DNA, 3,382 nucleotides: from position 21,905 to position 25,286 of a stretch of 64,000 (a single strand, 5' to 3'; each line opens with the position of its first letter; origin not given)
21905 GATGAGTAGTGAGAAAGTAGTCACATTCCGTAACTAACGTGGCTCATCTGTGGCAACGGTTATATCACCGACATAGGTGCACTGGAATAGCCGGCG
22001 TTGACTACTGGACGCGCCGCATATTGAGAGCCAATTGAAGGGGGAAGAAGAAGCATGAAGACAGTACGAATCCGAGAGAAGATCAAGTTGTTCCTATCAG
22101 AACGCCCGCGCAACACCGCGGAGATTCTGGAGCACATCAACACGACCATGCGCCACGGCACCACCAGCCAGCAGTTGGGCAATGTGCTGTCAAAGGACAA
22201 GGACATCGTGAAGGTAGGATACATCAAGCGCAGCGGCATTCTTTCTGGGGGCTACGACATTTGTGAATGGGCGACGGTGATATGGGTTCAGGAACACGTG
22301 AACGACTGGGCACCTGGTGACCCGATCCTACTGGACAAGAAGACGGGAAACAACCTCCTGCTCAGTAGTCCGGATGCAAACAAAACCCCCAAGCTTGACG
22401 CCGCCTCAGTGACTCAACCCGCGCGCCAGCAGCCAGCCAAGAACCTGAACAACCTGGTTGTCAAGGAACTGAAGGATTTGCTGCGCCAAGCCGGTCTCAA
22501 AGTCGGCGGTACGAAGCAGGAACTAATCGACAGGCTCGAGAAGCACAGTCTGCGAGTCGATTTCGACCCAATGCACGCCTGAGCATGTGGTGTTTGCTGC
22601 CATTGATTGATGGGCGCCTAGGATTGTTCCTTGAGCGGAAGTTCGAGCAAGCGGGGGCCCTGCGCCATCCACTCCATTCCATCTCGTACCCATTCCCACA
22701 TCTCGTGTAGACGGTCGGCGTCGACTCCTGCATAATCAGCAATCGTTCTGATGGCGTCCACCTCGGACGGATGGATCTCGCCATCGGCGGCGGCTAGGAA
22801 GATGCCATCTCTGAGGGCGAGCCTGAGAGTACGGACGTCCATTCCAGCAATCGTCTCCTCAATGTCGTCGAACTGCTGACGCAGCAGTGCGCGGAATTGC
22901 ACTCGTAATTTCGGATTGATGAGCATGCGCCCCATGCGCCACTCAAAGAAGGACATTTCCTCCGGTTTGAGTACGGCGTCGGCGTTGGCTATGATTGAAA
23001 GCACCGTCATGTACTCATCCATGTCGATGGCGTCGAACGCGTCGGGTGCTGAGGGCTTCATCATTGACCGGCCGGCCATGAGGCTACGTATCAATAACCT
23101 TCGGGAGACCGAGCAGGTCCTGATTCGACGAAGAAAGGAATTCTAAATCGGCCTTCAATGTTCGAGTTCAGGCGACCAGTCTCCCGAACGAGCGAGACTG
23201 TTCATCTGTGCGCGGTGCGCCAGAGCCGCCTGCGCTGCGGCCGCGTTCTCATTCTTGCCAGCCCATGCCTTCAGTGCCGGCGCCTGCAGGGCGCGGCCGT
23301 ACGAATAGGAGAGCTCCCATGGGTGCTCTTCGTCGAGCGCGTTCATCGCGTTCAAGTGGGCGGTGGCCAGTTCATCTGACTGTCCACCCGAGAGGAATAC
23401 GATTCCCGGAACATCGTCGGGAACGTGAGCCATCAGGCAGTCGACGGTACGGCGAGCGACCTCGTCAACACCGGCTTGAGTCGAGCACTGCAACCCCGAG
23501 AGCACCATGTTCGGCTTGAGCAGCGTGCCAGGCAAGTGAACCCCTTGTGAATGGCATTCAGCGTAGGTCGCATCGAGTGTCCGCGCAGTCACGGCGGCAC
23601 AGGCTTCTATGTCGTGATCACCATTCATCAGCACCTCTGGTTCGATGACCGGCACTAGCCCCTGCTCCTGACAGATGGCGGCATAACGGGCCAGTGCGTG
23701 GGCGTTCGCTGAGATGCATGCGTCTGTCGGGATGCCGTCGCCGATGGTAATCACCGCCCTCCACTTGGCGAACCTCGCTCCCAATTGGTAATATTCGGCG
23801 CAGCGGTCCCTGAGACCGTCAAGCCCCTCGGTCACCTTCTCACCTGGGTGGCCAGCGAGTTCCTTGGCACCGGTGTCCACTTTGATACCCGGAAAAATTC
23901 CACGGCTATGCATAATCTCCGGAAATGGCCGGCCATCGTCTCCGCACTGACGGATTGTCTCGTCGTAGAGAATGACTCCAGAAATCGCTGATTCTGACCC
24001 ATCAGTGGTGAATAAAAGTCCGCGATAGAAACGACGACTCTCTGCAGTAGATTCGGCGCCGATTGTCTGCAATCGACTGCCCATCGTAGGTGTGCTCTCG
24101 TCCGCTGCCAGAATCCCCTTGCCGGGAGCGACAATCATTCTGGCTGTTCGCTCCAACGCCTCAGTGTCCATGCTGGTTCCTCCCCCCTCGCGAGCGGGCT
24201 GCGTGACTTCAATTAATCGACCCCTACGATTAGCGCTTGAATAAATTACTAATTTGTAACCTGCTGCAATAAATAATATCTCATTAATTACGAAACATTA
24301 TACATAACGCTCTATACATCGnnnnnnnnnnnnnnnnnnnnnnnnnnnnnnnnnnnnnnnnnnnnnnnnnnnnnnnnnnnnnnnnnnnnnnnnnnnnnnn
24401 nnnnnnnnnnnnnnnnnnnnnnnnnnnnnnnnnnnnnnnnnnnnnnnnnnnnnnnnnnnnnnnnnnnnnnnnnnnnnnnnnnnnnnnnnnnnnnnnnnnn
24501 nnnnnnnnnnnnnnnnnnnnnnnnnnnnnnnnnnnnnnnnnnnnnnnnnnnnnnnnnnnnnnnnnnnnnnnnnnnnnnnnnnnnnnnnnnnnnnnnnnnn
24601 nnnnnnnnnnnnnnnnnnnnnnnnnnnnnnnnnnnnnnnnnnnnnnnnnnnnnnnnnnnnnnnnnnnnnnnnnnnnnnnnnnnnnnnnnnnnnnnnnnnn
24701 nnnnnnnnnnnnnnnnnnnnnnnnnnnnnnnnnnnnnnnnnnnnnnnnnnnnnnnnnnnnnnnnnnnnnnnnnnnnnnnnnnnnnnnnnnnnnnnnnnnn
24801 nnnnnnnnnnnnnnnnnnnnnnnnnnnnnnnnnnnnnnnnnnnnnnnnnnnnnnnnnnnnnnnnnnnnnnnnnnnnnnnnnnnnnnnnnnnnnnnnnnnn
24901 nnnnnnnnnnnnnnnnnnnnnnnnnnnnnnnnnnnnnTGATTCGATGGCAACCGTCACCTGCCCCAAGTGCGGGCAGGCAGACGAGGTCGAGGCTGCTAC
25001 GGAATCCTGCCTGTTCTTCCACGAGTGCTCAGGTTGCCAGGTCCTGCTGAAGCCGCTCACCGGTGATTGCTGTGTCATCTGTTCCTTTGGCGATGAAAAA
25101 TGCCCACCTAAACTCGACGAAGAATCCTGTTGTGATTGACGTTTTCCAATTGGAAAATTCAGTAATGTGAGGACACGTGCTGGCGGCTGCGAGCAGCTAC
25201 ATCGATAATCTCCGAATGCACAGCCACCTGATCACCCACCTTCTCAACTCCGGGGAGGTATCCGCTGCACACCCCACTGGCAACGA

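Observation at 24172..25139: Six tandem retroviral-type CCHC zinc knuckles in an archaeal protein, with a co-located Cys-rich mini-protein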

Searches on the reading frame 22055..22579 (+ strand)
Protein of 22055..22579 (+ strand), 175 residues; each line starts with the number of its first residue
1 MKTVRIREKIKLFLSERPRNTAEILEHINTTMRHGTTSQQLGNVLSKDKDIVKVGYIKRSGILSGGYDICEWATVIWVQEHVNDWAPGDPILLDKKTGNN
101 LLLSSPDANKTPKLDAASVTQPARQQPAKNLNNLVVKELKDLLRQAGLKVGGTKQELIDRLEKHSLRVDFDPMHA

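Call 3: search_protein_families(library=pfam, proteins=[window:22055-22579:+], max_evalue=1)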
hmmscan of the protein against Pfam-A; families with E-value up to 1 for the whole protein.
window:22055-22579:+ (175 aa): 4 families
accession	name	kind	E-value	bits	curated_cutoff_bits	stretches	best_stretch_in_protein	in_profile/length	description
PF12976.13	DUF3860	-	1.5e-33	115.1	27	1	1-81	1-82/93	Domain of Unknown Function with PDB structure (DUF3860)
PF02037.33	SAP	-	5.4e-12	45.5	23.9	1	131-164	2-35/37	SAP domain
PF18953.6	SAP_new25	-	2.1e-05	24.5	26.3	1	137-164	11-38/51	SAP domain-containing new25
PF13297.11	SDE2_2C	-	2.4e-05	24.6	26.6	1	126-161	29-64/82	Replication stress response SDE2 C-terminal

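Call 4: search_protein_families(library=ncbifam, proteins=[window:22055-22579:+], max_evalue=1)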
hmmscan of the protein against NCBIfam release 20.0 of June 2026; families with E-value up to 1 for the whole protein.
window:22055-22579:+ (175 aa): 1 family
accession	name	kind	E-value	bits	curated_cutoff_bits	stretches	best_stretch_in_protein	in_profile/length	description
TIGR00578.1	ku70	superfamily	8.8e-05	21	194.25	1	128-164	548-584/586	ATP-dependent DNA helicase II, 70 kDa subunit (ku70)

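Call 53: find_related_loci(query=window:22055-22579:+, collection=metagenome_contigs, flank=7000)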
Query window:22055-22579:+ (175 aa) in metagenome_contigs; peptide patterns used: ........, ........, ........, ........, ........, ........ (x = any residue, [..] = any of these).
600 stretches matched a pattern (row limit reached: there are more); 346 encode a relative of the query (tblastn E <= 1e-3); the best 80 are kept; 80 distinct loci.
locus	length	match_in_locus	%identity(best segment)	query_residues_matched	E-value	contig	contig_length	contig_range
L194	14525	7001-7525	82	1-175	1e-92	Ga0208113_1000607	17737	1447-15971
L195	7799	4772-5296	81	1-175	5e-89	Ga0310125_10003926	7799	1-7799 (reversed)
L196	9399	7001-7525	81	1-175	5e-89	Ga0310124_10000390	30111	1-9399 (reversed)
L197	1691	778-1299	71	1-173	1e-82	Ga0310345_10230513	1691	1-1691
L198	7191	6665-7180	62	1-175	2e-61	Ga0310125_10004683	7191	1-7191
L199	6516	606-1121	62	1-175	2e-61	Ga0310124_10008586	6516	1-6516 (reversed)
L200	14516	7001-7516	62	1-175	1e-60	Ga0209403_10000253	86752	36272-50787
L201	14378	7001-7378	70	1-119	1e-52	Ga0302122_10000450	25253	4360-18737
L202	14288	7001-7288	85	1-96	4e-52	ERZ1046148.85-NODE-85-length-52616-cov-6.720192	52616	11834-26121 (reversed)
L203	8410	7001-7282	87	1-94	6e-52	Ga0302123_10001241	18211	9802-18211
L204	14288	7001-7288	85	1-96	6e-52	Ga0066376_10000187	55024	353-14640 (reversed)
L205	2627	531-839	82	1-102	3e-52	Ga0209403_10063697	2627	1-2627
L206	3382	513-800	83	1-96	1e-51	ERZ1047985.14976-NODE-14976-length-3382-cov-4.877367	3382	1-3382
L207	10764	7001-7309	82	1-102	7e-52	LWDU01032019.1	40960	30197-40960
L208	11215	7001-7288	83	1-96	7e-52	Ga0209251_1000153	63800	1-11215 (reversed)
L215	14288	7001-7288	83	1-96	7e-52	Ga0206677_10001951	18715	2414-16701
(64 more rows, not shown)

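Call 75: search_solved_structures(query=window:22055-22579:+, max_evalue=0.01)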
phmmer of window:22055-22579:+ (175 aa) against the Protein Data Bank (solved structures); distinct sequences matched with E-value up to 0.01: 7.
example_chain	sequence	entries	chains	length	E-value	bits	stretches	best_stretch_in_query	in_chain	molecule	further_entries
2od5_A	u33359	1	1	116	7.6e-50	172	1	1-96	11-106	hypothetical protein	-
1jjr_A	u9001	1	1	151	1.9e-05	27.5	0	128-165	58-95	THYROID AUTOANTIGEN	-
1h1j_S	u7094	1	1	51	0.0014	21.5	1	131-164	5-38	THO1 PROTEIN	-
4uzw_A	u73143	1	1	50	0.0014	21.4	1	131-164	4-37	PROTEIN THO1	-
2kvu_A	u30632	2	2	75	0.0032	20.3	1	127-166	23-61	MKL/myocardin-like protein 1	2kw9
2wqg_A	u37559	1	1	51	0.0089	18.8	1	131-164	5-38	PROTEIN THO1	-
2rno_A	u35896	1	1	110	0.0089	18.8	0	134-161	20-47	Putative DNA-binding protein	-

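Call 76: search_protein_families(library=pfam, proteins=[L215:7590-8516:-], max_evalue=0.001)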
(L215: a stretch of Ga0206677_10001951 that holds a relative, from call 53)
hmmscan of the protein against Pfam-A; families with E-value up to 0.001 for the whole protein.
L215:7590-8516:- (308 aa): 1 family
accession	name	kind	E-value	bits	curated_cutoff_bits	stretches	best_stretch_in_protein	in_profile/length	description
PF01791.15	DeoC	-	2.4e-38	132.5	23.8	1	34-276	3-229/229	DeoC/LacD family aldolase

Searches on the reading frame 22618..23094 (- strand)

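Call 3: search_protein_families(library=pfam, proteins=[window:22618-23094:-], max_evalue=1)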
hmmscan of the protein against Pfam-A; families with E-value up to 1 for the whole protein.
window:22618-23094:- (158 aa): 3 families
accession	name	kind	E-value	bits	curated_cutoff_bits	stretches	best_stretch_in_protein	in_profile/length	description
PF05099.18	TerB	-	1.4e-06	29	24.4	1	28-129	4-113/118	Tellurite resistance protein TerB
PF17937.6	TetR_C_28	-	0.026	15.3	26.4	1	56-103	26-73/96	Tetracyclin repressor-like, C-terminal domain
PF08946.15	Osmo_CC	-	0.069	13.9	24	1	68-87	7-26/46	Osmosensory transporter coiled coil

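Call 4: search_protein_families(library=ncbifam, proteins=[window:22618-23094:-], max_evalue=1)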
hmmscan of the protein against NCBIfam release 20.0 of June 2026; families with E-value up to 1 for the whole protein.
window:22618-23094:- (158 aa): 2 families
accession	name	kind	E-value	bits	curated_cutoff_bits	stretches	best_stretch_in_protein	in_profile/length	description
NF006948.0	PRK09430.1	equivalog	0.0025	17.5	162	1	86-144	125-183/267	co-chaperone DjlA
TIGR02173.1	cyt_kin_arch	equivalog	0.053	13.5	102.1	1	70-129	84-144/169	(d)CMP kinase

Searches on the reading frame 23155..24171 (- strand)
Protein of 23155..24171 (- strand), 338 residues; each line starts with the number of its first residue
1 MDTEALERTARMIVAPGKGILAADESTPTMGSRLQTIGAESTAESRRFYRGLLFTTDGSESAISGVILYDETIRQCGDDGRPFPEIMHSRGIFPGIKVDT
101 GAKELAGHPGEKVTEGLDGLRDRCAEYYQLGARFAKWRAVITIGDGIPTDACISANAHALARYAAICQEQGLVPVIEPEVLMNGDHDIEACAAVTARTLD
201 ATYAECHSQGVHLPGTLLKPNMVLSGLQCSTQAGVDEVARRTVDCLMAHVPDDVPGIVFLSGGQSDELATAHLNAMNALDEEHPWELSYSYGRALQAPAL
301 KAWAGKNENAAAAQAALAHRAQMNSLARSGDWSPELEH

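Call 10: find_encoding_contigs(protein=window:23155-24171:-, flank=10000)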
Protein window:23155-24171:- (338 aa): 12 contigs read that carry it; 6 places shown.
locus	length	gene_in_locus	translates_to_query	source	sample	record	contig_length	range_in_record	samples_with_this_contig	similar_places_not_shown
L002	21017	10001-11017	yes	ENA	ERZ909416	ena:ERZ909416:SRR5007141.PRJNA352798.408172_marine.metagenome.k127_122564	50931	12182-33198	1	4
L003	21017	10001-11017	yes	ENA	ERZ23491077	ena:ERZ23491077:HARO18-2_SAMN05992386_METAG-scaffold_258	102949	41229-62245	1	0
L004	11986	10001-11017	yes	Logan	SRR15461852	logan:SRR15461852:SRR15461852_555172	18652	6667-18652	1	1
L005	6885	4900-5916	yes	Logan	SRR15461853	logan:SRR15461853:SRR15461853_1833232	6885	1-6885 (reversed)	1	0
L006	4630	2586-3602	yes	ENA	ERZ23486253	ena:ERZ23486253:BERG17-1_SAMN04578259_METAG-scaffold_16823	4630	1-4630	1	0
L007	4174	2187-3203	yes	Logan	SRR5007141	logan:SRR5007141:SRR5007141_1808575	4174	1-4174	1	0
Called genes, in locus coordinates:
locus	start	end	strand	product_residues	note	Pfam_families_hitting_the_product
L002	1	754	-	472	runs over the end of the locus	PF00171:Aldedh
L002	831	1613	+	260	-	PF00378:ECH_1, PF16113:ECH_2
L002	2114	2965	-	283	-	PF02737:3HCDH_N, PF00725:3HCDH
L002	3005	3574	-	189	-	-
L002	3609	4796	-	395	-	PF05138:PaaA_PaaC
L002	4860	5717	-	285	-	PF00378:ECH_1, PF16113:ECH_2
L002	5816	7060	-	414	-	PF03486:HI0933_like (faint), PF13450:NAD_binding_8 (faint)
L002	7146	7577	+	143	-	PF02391:MoaE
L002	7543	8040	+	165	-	PF01967:MoaC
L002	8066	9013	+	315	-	PF03320:FBPase_glpX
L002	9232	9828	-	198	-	-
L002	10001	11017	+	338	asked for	PF00274:Glycolytic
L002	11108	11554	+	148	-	PF05099:TerB (weak)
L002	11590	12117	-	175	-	PF12976:DUF3860, PF13297:SDE2_2C (faint), PF02037:SAP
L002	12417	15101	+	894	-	-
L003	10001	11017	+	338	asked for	PF00274:Glycolytic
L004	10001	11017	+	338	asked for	PF00274:Glycolytic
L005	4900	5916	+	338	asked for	PF00274:Glycolytic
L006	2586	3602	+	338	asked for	PF00274:Glycolytic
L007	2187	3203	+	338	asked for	PF00274:Glycolytic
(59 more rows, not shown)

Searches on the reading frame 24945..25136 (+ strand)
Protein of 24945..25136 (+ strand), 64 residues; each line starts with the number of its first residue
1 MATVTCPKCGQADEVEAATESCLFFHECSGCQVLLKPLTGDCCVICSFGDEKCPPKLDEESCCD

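Call 3: search_protein_families(library=pfam, proteins=[window:24945-25136:+], max_evalue=1)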
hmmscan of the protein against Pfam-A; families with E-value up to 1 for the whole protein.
window:24945-25136:+ (64 aa): 0 families

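Call 4: search_protein_families(library=ncbifam, proteins=[window:24945-25136:+], max_evalue=1)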
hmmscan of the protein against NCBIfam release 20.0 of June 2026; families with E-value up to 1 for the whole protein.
window:24945-25136:+ (64 aa): 2 families
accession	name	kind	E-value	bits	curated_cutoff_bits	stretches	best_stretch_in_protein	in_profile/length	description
NF041374.1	GDCCVxC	domain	3.1e-21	75.4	40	1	3-56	2-55/58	GDCCVxC domain-containing (seleno)protein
TIGR02443.1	TIGR02443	equivalog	0.0068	16.2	49.45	1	2-32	8-38/59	YheV family putative zinc ribbon protein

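Call 33: search_dna_similar(query=window:24945-25136:+, collection=plasmids, mode=protein, max_evalue=0.001, max_rows=25)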
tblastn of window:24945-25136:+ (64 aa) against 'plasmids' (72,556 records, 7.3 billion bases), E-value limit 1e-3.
Records with a match: 352; places in all: 370; records where one place covers at least 80% of the query: 334.
Best place of each record, by identity: <60% 352.
By first word of the organism name: Pseudomonas 87; Klebsiella 43; Aeromonas 27; Enterobacter 19; Citrobacter 17; Hymenobacter 13; Ensifer 11; Sphingobium 10; Paraburkholderia 9; Sphingomonas 8; and 63 more.
By predicted mobility (MOB-suite, as given by PLSDB): non-mobilizable 144; mobilizable 108; conjugative 100.
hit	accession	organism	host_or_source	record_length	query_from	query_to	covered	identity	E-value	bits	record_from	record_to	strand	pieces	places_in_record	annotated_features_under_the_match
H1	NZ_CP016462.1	Blastomonas sp. RAC04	Microbial isolate,Algal phycosphere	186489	2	64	98%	52.4%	3e-13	69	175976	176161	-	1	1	GDCCVxC domain-containing (seleno)protein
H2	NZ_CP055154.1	Adhaeribacter swui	Cell culture,Mud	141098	2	63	97%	51.6%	2e-14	72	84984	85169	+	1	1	GDCCVxC domain-containing (seleno)protein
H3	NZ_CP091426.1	Methylobacter sp. YRD-M1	isolate,wetland soil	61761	2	63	97%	51.6%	9e-14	70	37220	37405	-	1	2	GDCCVxC domain-containing (seleno)protein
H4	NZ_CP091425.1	Methylobacter sp. YRD-M1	isolate,wetland soil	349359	2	63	97%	51.6%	9e-14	70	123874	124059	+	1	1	GDCCVxC domain-containing (seleno)protein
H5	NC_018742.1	Emticicia oligotrophica DSM 17448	warm spring water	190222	2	63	97%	51.6%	2e-13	69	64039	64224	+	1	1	GDCCVxC domain-containing (seleno)protein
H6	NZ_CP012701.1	Sphingopyxis macrogoltabida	whole organism,activated sludge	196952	2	62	95%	52.5%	2e-14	72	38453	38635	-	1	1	GDCCVxC domain-containing (seleno)protein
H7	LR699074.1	Beijerinckiaceae bacterium RH AL1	forest soil, soft coal slag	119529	2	61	94%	51.7%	2e-13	69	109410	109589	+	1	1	hypothetical protein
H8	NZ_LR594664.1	Variovorax sp. RA8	Riverbed sediment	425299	2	63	97%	50.0%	1e-13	70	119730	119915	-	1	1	GDCCVxC domain-containing (seleno)protein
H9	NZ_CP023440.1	Thauera sp. K11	cell culture,sludge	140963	2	63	97%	50.0%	2e-13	69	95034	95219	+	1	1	GDCCVxC domain-containing (seleno)protein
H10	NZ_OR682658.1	Pseudomonas aeruginosa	-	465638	2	63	97%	50.0%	7e-13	67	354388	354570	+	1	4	GDCCVxC domain-containing (seleno)protein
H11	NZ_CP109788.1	Leisingera thetidis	-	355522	2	63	97%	50.0%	2e-12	66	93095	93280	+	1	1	GDCCVxC domain-containing (seleno)protein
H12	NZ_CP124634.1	Pseudomonas aeruginosa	Homo sapiens,Wound/Abscess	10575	2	64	98%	49.2%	3e-13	69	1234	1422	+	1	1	GDCCVxC domain-containing (seleno)protein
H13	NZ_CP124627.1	Pseudomonas aeruginosa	Homo sapiens,Wound/Abscess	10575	2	64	98%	49.2%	3e-13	69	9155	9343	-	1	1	GDCCVxC domain-containing (seleno)protein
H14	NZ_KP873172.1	Pseudomonas aeruginosa PAO1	-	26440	2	64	98%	49.2%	3e-13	69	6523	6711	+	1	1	GDCCVxC domain-containing (seleno)protein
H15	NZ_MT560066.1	Klebsiella pneumoniae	-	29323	2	64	98%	49.2%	3e-13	69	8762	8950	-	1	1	GDCCVxC domain-containing (seleno)protein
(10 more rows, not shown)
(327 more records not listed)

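Call 34: get_annotated_region(hit=H14, flank=4000)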
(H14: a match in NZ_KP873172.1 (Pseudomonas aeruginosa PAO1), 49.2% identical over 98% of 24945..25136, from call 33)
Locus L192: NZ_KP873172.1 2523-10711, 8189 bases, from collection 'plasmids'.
description: Pseudomonas aeruginosa PAO1 plasmid pAMBL1, complete sequence
organism: Pseudomonas aeruginosa PAO1 (NCBI taxid 208964)
taxonomy: Bacteria; Pseudomonadota; Gammaproteobacteria; Pseudomonadales; Pseudomonadaceae; Pseudomonas; Pseudomonas aeruginosa; Pseudomonas aeruginosa PAO1
host: -; source: -; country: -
typing (MOB-suite, as given by PLSDB): conjugative; replicon rep_cluster_995; relaxase MOBQ; mating-pair formation MPF_T
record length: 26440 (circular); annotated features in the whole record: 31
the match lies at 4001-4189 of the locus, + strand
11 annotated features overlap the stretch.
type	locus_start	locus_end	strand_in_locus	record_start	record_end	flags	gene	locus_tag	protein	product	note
CDS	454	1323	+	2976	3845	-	-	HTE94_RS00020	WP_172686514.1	DNA-binding protein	-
CDS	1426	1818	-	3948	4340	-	-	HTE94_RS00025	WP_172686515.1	hypothetical protein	-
CDS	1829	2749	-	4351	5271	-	-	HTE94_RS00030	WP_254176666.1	type IV secretory system conjugative DNA transfer family protein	-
CDS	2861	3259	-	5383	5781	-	merR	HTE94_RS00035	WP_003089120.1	Hg(II)-responsive transcriptional regulator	-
CDS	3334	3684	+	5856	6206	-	-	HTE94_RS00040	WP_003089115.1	mercuric transporter MerT family protein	-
CDS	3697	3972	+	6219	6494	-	merP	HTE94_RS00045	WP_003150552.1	mercury resistance system periplasmic binding protein MerP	-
CDS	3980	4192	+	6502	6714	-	-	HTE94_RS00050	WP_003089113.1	GDCCVxC domain-containing (seleno)protein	-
CDS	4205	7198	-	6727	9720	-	-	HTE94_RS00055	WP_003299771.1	Tn3 family transposase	-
CDS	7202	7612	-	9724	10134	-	-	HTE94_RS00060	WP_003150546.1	putative toxin-antitoxin system toxin component, PIN family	-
CDS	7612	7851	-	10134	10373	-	-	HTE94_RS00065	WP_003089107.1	ribbon-helix-helix domain-containing protein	-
CDS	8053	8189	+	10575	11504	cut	-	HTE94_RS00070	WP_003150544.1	recombinase family protein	GO:0006310 - DNA recombination [Evidence IEA]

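Call 35: get_annotated_region(hit=H1, flank=4000)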
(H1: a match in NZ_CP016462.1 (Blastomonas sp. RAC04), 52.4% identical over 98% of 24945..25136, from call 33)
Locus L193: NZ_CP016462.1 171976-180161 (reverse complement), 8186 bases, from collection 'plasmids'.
description: Blastomonas sp. RAC04 plasmid pBSY18_1, complete sequence
organism: Blastomonas sp. RAC04 (NCBI taxid 1842535)
taxonomy: Bacteria; Pseudomonadota; Alphaproteobacteria; Sphingomonadales; Sphingomonadaceae; Blastomonas; Blastomonas sp. RAC04
host: -; source: Microbial isolate,Algal phycosphere; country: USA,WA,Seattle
typing (MOB-suite, as given by PLSDB): mobilizable; replicon rep_cluster_542; relaxase MOBF
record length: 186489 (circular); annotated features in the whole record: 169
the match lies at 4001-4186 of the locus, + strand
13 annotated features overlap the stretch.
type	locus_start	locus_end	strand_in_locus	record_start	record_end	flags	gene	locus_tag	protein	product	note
CDS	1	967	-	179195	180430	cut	-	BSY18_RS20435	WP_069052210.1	efflux RND transporter periplasmic adaptor subunit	GO:0006810 - transport [Evidence IEA]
CDS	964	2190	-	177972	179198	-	-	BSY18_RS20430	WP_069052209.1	TolC family protein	GO:0055085 - transmembrane transport [Evidence IEA]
CDS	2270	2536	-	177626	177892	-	-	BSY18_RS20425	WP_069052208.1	hypothetical protein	-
CDS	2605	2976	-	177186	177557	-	-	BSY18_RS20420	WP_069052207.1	hypothetical protein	-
CDS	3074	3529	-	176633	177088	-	-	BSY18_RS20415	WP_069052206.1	MerR family transcriptional regulator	GO:0006355 - regulation of DNA-templated transcription [Evidence IEA]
CDS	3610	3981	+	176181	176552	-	-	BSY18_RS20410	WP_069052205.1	hypothetical protein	-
CDS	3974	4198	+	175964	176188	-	-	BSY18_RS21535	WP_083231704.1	GDCCVxC domain-containing (seleno)protein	-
CDS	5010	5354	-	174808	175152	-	-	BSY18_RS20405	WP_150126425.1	YnfA family protein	-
CDS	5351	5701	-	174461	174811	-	-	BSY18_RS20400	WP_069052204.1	DUF3147 family protein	-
CDS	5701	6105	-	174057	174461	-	-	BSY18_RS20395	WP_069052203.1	helix-turn-helix domain-containing protein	-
CDS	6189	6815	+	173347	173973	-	-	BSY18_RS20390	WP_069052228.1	cation transporter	GO:0006812 - monoatomic cation transport [Evidence IEA]; GO:0055085 - transmembrane transport [Evidence IEA]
CDS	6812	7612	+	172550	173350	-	-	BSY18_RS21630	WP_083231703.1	DUF3703 domain-containing protein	-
CDS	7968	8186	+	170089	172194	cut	-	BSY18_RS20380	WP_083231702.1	ParB/RepB/Spo0J family partition protein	-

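Call 38: search_solved_structures(query=window:24945-25136:+, max_evalue=10, show_alignments=2)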
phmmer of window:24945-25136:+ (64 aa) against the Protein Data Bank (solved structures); distinct sequences matched with E-value up to 10: 1.
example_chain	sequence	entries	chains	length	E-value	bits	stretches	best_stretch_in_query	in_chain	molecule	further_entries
23vw_A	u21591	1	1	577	1.6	12.3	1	2-34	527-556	CRISPR-associated DNA-binding protein Cas12m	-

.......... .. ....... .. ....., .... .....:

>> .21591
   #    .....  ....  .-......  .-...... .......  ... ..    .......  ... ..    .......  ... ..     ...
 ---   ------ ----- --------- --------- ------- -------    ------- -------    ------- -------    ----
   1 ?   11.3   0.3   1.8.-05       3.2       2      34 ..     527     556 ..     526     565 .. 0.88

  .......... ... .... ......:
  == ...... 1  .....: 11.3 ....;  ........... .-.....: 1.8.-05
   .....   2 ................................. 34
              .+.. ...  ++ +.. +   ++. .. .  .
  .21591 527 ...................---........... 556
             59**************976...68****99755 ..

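Call 58: search_protein_families(library=padloc, proteins=[window:24945-25136:+], max_evalue=1)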
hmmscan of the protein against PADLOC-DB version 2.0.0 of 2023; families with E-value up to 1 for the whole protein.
window:24945-25136:+ (64 aa): 0 families

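Call 59: search_protein_families(library=phrogs, proteins=[window:24945-25136:+], max_evalue=0.01)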
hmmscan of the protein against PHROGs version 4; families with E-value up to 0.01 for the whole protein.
window:24945-25136:+ (64 aa): 0 families
